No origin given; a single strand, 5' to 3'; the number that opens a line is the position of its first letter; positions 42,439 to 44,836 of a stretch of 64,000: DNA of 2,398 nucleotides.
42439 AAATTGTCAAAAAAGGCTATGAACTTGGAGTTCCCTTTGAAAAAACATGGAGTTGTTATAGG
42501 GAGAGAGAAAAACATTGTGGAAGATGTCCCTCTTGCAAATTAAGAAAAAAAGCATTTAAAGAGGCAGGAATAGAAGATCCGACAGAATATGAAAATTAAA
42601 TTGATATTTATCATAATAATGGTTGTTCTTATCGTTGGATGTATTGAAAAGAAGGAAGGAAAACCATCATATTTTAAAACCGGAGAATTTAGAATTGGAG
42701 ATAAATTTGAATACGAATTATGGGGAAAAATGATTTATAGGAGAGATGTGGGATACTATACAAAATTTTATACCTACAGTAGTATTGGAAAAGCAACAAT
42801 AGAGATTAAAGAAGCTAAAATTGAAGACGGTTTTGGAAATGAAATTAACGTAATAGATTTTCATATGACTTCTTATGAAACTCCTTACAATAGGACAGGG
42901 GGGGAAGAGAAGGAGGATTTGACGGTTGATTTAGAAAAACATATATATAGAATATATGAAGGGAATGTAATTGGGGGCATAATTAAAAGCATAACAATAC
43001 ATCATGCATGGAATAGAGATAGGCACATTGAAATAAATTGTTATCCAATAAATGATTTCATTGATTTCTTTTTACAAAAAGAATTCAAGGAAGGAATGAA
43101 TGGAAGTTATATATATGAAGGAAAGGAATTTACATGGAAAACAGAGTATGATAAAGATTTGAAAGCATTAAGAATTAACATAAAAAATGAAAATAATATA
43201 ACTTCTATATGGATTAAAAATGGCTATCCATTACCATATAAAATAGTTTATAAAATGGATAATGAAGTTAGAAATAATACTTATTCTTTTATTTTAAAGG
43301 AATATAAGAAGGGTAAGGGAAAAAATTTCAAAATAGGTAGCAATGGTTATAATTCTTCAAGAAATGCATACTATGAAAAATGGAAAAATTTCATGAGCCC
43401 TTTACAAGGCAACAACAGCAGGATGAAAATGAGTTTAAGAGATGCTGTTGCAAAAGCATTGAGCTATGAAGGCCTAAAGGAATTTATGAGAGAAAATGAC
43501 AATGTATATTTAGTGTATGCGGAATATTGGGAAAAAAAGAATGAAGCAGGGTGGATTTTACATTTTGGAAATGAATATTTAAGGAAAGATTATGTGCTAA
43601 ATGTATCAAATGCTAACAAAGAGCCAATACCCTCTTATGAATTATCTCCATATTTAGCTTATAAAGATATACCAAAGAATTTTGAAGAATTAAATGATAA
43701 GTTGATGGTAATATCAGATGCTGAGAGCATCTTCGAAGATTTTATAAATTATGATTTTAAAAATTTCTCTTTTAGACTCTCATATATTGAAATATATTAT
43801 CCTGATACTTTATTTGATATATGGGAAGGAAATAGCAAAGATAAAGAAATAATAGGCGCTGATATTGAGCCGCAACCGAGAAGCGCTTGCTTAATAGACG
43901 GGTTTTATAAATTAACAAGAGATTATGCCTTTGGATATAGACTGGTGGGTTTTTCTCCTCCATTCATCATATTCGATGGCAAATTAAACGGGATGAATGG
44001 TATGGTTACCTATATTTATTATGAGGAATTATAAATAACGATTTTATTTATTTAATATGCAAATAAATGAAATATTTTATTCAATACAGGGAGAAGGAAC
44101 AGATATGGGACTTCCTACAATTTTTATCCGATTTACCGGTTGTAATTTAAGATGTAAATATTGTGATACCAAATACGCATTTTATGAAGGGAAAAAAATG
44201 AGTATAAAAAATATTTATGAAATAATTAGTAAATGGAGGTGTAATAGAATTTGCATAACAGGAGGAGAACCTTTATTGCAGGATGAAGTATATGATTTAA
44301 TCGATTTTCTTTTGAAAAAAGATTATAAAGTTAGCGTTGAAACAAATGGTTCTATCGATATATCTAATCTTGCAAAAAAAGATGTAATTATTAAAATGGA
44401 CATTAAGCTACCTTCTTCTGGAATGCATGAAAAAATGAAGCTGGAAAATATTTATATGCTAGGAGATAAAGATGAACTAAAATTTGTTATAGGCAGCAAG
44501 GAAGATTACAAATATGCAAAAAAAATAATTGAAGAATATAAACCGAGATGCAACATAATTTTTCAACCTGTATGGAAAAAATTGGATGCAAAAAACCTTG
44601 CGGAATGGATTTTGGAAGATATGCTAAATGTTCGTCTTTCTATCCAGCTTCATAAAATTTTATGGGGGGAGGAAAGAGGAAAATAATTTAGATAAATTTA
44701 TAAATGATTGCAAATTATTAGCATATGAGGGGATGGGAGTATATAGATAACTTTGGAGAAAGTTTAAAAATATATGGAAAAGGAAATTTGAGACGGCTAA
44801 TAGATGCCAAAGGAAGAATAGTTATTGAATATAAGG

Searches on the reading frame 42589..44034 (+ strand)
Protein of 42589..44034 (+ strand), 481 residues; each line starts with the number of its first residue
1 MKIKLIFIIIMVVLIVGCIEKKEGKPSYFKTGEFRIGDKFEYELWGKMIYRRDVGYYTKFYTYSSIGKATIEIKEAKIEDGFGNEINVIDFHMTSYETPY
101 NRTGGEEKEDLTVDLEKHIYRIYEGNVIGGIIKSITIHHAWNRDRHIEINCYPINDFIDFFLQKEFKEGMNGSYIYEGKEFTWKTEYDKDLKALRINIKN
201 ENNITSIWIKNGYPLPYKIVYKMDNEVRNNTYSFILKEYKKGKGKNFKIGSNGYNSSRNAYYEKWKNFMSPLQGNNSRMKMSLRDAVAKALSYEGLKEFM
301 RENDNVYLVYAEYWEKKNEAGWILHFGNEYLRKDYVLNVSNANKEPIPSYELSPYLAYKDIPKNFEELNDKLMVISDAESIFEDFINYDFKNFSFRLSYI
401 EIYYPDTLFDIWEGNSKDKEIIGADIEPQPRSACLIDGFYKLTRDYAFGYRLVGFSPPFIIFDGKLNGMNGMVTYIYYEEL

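Call 24: search_protein_families(library=pfam, proteins=[window:42589-44034:+], max_evalue=0.001)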
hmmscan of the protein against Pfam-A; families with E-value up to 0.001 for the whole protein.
window:42589-44034:+ (481 aa): 0 families

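Call 71: search_protein_families(library=ncbifam, proteins=[window:42589-44034:+], max_evalue=0.01)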
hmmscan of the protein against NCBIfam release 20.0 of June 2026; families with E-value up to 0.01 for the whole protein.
window:42589-44034:+ (481 aa): 1 family
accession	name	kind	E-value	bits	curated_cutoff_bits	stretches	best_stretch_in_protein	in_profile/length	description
NF005597.0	PRK07329.1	equivalog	0.0016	18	303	1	215-267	185-232/257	hypothetical protein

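Call 89: search_solved_structures(query=window:42589-44034:+, max_evalue=1)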
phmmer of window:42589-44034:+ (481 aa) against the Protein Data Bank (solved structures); distinct sequences matched with E-value up to 1: 1.
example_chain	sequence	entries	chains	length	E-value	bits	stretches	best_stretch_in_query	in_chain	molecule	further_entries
5ixd_A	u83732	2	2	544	0.031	16.5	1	366-474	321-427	Tyrosine-protein kinase JAK1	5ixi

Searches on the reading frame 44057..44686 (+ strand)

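Call 24: search_protein_families(library=pfam, proteins=[window:44057-44686:+], max_evalue=0.001)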
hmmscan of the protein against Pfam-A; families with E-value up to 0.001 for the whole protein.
window:44057-44686:+ (209 aa): 2 families
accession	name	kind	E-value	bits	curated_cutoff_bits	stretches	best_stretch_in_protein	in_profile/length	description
PF04055.27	Radical_SAM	-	1.3e-15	58.4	29.5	1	25-116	3-109/166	Radical SAM superfamily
PF13353.11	Fer4_12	-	9.7e-07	29.6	22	1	10-100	1-93/137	4Fe-4S single cluster domain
